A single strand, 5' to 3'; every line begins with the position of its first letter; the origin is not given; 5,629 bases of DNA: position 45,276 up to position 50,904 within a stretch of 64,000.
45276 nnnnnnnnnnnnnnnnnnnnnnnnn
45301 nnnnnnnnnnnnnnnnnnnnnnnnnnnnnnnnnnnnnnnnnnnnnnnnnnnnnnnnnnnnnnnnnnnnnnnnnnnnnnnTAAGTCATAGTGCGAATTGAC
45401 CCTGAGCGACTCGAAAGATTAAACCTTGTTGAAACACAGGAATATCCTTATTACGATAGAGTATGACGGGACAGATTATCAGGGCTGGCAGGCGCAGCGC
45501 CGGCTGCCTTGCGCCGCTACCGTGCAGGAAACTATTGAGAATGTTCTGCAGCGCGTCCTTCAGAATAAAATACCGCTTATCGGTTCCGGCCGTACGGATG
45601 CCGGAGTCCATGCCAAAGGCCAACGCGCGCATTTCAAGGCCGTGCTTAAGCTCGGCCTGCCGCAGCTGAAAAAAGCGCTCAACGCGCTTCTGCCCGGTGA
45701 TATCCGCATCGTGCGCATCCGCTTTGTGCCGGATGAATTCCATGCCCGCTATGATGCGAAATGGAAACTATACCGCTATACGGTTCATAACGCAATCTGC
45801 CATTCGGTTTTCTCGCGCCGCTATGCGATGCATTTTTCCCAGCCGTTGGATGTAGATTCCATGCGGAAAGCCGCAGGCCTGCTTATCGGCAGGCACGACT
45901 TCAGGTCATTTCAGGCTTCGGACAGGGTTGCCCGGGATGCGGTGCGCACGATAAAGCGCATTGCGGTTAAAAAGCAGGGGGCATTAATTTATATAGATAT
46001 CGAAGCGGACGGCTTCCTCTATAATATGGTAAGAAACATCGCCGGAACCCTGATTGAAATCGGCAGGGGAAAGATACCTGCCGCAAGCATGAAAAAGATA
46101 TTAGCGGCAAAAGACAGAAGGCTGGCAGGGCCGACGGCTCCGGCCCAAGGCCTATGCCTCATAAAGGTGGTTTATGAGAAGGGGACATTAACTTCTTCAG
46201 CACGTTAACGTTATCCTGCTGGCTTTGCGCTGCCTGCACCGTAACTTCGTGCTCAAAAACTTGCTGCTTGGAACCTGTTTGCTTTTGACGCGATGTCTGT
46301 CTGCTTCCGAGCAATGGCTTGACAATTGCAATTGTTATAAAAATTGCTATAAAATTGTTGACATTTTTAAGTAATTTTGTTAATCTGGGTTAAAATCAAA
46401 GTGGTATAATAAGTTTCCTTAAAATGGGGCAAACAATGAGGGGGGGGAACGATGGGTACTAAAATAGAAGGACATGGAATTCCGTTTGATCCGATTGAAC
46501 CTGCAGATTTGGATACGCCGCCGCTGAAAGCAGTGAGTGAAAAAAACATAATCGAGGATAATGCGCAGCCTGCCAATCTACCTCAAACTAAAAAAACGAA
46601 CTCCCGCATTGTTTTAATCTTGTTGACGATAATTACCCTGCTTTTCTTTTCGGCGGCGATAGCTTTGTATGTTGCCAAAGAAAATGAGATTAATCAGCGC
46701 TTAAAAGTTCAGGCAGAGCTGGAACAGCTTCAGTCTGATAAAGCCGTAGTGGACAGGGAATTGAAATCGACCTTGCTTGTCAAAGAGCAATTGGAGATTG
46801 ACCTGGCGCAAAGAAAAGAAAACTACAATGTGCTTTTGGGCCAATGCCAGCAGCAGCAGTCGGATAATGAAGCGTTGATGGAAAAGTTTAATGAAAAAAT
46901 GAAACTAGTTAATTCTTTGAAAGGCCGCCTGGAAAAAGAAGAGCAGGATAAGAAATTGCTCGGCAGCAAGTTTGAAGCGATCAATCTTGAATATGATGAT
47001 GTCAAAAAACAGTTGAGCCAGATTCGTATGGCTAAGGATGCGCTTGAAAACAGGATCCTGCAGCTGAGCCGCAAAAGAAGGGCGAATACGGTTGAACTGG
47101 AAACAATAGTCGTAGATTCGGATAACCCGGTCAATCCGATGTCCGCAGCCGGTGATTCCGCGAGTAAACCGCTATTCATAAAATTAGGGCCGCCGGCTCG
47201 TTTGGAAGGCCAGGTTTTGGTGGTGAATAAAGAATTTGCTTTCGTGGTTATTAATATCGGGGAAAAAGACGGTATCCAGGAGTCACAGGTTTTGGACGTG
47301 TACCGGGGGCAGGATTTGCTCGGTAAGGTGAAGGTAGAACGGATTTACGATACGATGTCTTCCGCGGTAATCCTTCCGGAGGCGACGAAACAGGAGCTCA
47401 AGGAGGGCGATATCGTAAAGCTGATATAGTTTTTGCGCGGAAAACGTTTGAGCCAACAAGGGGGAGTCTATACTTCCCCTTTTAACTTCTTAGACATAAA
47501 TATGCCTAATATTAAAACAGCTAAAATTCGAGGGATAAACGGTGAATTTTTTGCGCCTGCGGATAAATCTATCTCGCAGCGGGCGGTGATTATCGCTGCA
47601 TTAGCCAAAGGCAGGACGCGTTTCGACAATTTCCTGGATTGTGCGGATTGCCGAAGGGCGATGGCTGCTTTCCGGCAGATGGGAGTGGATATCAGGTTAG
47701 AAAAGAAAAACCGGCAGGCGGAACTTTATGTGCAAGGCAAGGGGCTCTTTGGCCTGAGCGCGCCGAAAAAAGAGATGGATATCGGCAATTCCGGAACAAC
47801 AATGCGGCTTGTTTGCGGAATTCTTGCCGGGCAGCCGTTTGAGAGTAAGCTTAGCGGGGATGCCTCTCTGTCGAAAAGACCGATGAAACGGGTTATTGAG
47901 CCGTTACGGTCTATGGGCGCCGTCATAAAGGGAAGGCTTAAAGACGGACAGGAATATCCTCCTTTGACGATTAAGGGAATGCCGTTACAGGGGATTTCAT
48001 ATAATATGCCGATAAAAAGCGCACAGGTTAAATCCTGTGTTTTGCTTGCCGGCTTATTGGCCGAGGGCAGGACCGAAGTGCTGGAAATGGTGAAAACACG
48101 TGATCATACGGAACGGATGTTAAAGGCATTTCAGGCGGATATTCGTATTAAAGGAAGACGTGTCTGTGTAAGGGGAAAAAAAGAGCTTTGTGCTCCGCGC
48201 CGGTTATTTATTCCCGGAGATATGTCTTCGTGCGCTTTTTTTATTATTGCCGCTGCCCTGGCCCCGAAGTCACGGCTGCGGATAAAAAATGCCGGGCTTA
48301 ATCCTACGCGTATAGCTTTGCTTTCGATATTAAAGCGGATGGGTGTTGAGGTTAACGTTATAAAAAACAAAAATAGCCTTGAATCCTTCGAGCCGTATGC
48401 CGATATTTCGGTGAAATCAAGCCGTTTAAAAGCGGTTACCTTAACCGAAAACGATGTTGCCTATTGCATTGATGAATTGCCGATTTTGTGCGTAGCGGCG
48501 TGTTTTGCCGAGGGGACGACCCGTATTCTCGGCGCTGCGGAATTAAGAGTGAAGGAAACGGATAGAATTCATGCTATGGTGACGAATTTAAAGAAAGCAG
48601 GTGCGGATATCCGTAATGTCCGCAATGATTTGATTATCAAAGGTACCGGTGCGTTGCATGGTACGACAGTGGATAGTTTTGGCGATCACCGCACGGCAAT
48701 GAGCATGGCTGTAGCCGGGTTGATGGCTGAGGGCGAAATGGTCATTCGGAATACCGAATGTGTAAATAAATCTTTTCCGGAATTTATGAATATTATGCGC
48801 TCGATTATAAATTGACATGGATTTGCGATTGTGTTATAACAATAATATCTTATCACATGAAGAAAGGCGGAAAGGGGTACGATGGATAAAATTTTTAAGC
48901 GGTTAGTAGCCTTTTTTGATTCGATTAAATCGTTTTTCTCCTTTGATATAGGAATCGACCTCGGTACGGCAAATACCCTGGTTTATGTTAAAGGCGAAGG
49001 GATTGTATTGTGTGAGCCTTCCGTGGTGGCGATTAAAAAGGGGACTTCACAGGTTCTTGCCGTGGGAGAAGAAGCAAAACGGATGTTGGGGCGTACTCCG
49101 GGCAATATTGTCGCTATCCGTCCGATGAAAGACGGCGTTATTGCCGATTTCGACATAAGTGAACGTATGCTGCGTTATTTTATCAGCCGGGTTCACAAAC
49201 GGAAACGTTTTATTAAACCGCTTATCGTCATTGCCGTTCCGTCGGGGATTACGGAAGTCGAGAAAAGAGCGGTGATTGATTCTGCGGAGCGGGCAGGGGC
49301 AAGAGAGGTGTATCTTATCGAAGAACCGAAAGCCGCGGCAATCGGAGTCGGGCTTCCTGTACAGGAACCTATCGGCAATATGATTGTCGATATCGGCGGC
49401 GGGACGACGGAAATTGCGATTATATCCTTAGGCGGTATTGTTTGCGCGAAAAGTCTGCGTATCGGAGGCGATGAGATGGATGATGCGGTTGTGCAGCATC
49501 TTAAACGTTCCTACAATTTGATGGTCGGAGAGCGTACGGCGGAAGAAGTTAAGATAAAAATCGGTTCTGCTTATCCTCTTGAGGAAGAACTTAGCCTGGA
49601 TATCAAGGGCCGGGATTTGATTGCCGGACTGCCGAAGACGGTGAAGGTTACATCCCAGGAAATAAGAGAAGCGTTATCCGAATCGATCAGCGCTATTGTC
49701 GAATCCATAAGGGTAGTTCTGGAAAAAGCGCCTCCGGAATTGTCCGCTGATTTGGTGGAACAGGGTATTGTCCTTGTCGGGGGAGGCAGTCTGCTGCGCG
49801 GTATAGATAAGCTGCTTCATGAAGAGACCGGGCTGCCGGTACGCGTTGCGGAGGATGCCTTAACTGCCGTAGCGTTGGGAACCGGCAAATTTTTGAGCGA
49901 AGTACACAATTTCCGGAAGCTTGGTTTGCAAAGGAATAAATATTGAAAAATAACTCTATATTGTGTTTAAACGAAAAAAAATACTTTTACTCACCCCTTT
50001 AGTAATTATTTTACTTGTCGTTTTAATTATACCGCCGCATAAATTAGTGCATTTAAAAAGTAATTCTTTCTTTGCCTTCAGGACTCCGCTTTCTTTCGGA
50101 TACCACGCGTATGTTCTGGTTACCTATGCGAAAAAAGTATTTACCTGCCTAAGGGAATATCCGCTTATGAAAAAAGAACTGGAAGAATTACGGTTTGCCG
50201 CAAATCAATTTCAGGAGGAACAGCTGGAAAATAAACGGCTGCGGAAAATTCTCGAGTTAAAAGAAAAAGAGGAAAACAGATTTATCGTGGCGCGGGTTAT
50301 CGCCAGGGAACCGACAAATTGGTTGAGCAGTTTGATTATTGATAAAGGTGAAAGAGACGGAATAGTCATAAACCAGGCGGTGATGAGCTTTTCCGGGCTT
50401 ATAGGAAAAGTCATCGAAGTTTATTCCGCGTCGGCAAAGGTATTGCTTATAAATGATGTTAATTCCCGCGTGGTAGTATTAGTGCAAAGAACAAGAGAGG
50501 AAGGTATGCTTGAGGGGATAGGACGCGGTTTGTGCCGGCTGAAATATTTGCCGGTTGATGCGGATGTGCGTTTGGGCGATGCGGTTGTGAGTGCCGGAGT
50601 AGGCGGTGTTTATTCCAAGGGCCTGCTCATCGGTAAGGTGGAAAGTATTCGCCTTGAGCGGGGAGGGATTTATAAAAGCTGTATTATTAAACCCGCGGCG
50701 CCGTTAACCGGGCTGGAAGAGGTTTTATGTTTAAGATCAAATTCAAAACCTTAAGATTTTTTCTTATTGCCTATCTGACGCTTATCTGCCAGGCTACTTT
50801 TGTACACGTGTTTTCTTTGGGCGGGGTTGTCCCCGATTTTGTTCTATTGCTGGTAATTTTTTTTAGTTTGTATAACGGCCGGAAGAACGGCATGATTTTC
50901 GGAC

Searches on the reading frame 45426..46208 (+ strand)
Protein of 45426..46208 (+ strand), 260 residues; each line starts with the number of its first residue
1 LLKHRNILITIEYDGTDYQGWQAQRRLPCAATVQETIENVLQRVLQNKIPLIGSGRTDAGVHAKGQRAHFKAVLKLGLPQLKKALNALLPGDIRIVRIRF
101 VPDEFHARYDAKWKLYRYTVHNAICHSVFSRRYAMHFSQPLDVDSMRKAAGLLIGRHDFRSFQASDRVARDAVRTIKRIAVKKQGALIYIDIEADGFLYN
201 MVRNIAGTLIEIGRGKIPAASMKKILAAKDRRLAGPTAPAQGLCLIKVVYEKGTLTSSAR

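Call 27: search_protein_families(library=pfam, proteins=[window:45426-46208:+], max_evalue=0.0001)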
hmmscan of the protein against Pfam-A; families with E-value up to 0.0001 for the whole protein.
window:45426-46208:+ (260 aa): 1 family
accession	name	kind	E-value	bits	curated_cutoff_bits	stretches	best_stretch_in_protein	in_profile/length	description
PF01416.25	PseudoU_synth_1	-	4e-43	146.7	23.3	2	149-251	1-108/108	tRNA pseudouridine synthase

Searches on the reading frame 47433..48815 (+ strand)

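Call 27: search_protein_families(library=pfam, proteins=[window:47433-48815:+], max_evalue=0.0001)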
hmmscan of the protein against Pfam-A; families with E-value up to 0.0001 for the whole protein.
window:47433-48815:+ (460 aa): 1 family
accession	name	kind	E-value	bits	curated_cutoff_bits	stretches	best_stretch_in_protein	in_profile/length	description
PF00275.25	EPSP_synthase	-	7.7e-116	387.7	22.8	1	32-454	4-416/417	EPSP synthase (3-phosphoshikimate 1-carboxyvinyltransferase)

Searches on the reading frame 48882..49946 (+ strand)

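Call 27: search_protein_families(library=pfam, proteins=[window:48882-49946:+], max_evalue=0.0001)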
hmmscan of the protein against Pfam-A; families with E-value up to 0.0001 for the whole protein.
window:48882-49946:+ (354 aa): 5 families
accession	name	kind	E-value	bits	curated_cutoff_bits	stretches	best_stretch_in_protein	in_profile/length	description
PF06723.19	MreB_Mbl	-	3e-149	496.7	27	1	22-344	3-325/327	MreB/Mbl protein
PF00012.26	HSP70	-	1.1e-15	57.4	20.6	1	115-334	136-368/599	Hsp70 protein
PF14450.12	FtsA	-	3.3e-14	53.8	31.8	1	168-326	2-113/127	Cell division protein FtsA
PF00022.25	Actin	-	4e-12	45.9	27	1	42-210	27-190/410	Actin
PF11104.14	PilM_2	-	1.5e-05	24.6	27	0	295-324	277-306/340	Type IV pilus assembly protein PilM;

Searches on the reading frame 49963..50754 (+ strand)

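Call 27: search_protein_families(library=pfam, proteins=[window:49963-50754:+], max_evalue=0.0001)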
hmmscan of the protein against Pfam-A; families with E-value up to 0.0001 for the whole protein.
window:49963-50754:+ (263 aa): 1 family
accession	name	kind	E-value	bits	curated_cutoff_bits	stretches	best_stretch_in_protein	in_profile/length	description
PF04085.20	MreC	-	1.1e-41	142.5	28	1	112-256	1-145/147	Rod shape-determining protein MreC, barrel core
